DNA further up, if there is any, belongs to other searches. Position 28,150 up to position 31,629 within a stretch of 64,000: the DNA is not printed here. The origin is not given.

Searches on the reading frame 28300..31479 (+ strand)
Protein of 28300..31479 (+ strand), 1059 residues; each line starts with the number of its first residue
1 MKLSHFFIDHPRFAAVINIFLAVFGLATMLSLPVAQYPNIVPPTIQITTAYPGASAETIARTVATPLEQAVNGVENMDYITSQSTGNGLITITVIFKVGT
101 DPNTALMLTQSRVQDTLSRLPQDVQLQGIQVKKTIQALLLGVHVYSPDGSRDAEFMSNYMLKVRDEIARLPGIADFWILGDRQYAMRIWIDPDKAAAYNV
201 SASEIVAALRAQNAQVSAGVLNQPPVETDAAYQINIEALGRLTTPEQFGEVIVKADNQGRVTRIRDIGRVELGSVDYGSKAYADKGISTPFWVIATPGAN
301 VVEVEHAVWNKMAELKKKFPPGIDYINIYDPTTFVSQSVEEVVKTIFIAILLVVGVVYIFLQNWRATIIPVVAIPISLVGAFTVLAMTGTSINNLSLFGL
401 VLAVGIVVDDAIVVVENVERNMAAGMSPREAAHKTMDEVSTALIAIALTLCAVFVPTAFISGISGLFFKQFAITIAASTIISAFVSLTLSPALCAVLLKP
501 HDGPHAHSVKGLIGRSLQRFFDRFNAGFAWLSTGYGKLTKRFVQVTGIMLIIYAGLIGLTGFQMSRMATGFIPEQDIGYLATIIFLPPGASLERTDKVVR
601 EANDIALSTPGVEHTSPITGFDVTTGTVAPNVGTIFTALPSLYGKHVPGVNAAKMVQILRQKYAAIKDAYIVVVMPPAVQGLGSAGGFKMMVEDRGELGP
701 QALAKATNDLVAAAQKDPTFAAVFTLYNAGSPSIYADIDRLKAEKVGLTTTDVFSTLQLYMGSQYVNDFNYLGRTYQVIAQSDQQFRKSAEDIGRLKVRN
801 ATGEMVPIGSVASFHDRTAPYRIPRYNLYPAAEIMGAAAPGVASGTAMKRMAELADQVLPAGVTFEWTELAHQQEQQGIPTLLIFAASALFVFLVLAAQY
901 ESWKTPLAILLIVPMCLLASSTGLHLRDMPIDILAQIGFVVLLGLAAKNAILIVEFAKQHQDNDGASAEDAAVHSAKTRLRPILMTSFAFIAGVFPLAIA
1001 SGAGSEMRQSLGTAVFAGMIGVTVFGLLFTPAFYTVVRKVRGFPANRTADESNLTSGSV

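Call 66: search_protein_families(library=pfam, proteins=[window:28300-31479:+], max_evalue=0.00001)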
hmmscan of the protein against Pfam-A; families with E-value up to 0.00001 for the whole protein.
window:28300-31479:+ (1059 aa): 2 families
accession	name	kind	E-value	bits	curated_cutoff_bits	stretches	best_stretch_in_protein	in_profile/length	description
PF00873.25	ACR_tran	-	0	1054.7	28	1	4-1038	2-1021/1021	AcrB/AcrD/AcrF family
PF03176.21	MMPL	-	3.8e-11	43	20.5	1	341-497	144-302/333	MMPL family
